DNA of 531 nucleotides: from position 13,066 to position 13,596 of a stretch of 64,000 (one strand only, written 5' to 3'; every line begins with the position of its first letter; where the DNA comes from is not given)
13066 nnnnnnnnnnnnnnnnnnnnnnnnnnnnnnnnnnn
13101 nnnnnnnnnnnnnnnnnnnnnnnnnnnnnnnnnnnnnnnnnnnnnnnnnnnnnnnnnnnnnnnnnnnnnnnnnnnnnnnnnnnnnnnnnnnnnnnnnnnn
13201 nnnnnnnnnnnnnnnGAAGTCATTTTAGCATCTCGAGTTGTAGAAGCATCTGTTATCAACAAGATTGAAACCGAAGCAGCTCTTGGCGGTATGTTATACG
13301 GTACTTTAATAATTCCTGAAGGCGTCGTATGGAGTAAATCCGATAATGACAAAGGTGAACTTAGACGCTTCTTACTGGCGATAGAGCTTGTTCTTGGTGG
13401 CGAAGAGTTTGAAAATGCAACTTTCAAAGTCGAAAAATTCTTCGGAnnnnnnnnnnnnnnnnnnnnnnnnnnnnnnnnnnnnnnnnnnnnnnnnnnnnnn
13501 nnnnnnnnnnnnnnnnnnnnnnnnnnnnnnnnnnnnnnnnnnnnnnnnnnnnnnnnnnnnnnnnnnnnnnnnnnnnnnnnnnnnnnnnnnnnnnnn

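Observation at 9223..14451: Giant CvpA-anchored, hyper-acidic repeat protein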

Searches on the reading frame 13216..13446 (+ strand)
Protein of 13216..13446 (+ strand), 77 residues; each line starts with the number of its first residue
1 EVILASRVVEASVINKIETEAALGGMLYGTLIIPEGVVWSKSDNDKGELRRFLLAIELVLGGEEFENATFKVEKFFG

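Call 33: search_solved_structures(query=A4, max_evalue=1)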
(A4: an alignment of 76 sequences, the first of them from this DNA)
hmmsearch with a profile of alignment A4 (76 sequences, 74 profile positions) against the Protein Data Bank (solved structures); distinct sequences matched with E-value up to 1: 7.
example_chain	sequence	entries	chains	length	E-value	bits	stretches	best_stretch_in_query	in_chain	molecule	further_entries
6n0w_A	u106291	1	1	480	0.23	14.8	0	27-66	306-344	Tyrosine--tRNA ligase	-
6z2i_A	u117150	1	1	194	0.35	14.2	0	17-56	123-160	de novo designed TIM barrel DeNovoTIM6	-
4v92_BM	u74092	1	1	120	0.77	13.1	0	3-40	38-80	ES12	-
6q8y_D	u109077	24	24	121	0.78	13.1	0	3-40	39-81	40S ribosomal protein S12 | Small ribosomal subunit protein eS12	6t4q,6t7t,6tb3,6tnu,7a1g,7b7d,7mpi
4uer_U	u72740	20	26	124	0.83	13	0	3-40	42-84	ES12 | 40S ribosomal protein S12 | Small ribosomal subunit protein eS12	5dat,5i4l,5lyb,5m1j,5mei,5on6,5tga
6wdr_M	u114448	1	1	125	0.84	13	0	3-40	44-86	40S ribosomal protein S12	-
5tgm_C2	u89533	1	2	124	0.86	13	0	3-40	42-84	40S Ribosomal Protein S12,40S ribosomal protein S12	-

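Call 39: search_protein_representatives(alignment_id=A4)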
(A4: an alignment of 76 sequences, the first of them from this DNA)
Query: 76 sequences, 74 profile positions. Proteins with E-value up to 0.001 (for the whole library): 451; up to 1e-10: 309; up to 1e-30: 122. The best 150 are listed.
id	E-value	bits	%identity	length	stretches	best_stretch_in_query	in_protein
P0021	0.0e+00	1150.1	-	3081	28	1-74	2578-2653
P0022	8.5e-229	756.3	-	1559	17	2-74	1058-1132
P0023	9.3e-223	737.0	-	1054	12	1-74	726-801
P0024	8.0e-203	673.1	-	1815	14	1-74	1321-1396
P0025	1.1e-181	605.4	-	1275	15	3-67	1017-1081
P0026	1.1e-150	506.0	-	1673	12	1-74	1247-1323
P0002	9.6e-144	483.8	-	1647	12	1-74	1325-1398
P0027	1.8e-139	470.2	-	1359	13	3-71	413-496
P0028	3.5e-133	450.0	-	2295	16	3-69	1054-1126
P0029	1.0e-131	445.3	-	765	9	1-74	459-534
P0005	1.6e-130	441.5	-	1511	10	2-74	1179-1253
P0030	2.4e-119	405.7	-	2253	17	1-74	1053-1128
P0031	1.8e-117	399.6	-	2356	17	2-74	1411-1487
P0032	8.0e-117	397.6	-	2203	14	3-74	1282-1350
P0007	1.9e-112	383.6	-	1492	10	1-74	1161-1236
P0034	8.9e-105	359.0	-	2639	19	1-70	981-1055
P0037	4.3e-94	324.7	-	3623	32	3-71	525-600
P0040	1.8e-90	313.2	-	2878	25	3-64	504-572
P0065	2.5e-62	223.0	-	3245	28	1-67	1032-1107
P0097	1.0e-45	169.7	-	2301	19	1-71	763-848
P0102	2.1e-43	162.4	-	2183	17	1-65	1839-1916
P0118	1.9e-38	146.5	-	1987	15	2-66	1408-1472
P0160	3.3e-27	110.5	-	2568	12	2-71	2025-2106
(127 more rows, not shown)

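Call 45: list_cluster_members(proteins=[P0021, P0037, P0040, P0034, P0028, P0102, P0097, P0065, P0118, P0160])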
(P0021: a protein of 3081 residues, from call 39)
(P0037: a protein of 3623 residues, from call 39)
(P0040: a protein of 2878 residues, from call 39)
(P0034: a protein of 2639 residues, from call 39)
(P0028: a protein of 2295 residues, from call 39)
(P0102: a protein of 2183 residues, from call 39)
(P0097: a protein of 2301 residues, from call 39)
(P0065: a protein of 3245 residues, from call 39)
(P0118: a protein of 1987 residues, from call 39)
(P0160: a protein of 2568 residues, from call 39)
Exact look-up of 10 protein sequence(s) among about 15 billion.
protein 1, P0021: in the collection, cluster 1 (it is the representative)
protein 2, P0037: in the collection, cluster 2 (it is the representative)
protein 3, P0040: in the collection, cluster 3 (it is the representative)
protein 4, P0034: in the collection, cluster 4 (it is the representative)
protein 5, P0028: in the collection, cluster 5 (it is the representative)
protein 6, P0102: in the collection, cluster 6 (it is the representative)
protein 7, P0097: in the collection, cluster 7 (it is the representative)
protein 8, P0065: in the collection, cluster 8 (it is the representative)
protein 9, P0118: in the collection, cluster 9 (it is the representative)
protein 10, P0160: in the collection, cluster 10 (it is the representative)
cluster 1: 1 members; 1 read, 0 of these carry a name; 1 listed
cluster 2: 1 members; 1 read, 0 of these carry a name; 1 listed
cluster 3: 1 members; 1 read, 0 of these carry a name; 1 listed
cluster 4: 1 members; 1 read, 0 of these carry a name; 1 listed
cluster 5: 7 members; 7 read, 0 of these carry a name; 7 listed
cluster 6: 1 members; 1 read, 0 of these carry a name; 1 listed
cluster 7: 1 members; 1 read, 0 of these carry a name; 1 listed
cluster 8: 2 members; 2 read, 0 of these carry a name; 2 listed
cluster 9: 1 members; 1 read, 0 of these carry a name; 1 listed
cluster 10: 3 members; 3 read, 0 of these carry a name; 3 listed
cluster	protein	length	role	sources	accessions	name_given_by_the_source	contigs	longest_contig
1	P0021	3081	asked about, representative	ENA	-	-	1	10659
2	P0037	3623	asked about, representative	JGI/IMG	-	-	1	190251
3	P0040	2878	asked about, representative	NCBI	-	-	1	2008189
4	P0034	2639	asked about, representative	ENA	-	-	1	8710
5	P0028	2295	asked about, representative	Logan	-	-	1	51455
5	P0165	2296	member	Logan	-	-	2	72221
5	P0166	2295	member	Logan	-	-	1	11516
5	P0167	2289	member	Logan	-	-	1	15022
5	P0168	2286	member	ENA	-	-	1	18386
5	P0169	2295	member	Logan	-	-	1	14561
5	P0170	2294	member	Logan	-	-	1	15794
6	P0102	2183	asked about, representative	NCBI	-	-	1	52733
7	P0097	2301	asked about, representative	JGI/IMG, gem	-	-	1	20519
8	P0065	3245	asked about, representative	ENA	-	-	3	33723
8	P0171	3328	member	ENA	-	-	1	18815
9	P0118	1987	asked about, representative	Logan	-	-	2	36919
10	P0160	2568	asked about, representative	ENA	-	-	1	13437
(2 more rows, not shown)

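Call 46: find_encoding_contigs(protein=P0040, flank=6000, max_places=2)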
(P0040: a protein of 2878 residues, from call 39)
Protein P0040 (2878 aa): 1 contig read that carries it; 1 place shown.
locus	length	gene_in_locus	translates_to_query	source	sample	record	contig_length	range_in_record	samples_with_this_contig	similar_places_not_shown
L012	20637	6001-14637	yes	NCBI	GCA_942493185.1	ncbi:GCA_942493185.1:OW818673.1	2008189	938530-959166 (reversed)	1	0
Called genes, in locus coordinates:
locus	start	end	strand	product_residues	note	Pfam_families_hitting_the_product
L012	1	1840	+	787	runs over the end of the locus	PF16875:Glyco_hydro_36N, PF02065:Melibiase, PF16874:Glyco_hydro_36C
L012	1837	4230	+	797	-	PF02837:Glyco_hydro_2_N, PF22666:Glyco_hydro_2_N2, PF00703:Glyco_hydro_2, PF02836:Glyco_hydro_2_C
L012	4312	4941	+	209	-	PF03006:HlyIII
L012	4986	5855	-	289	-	PF00089:Trypsin, PF13365:Trypsin_2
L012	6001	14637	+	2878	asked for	-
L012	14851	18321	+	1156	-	-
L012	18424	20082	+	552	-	PF00149:Metallophos, PF02872:5_nucleotid_C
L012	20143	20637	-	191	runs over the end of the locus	PF00300:His_Phos_1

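Call 66: find_encoding_contigs(protein=P0037, flank=6000, max_places=1)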
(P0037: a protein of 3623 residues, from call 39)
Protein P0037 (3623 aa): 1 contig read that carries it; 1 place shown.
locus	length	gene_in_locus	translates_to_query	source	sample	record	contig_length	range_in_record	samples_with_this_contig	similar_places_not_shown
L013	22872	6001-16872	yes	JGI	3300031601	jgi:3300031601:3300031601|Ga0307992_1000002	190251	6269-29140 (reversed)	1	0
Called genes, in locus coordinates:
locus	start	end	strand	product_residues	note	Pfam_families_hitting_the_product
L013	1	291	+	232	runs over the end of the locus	PF01061:ABC2_membrane (weak), PF24686:FLQE3_permease (weak), PF12698:ABC2_membrane_3 (weak)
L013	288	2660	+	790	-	PF16875:Glyco_hydro_36N, PF02065:Melibiase, PF16874:Glyco_hydro_36C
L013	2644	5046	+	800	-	PF02837:Glyco_hydro_2_N, PF22666:Glyco_hydro_2_N2 (weak), PF00703:Glyco_hydro_2, PF02836:Glyco_hydro_2_C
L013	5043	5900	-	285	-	PF00089:Trypsin (weak), PF13365:Trypsin_2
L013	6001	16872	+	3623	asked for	-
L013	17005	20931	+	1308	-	-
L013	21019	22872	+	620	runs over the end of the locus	PF00149:Metallophos (weak), PF02872:5_nucleotid_C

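Call 67: find_encoding_contigs(protein=P0102, flank=6000, max_places=1)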
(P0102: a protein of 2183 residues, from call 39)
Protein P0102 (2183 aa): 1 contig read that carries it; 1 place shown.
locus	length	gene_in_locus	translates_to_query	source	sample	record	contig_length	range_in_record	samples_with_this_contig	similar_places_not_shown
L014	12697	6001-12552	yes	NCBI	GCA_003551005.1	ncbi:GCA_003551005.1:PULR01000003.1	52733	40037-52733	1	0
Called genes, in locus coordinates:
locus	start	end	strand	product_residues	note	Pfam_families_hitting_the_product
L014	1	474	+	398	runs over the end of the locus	PF00465:Fe-ADH, PF13685:Fe-ADH_2, PF25137:ADH_Fe_C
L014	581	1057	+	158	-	PF03703:bPH_2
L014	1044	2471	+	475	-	PF03703:bPH_2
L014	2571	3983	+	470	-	PF01554:MatE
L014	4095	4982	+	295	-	PF00294:PfkB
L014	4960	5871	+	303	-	PF04227:Indigoidine_A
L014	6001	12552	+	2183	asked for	-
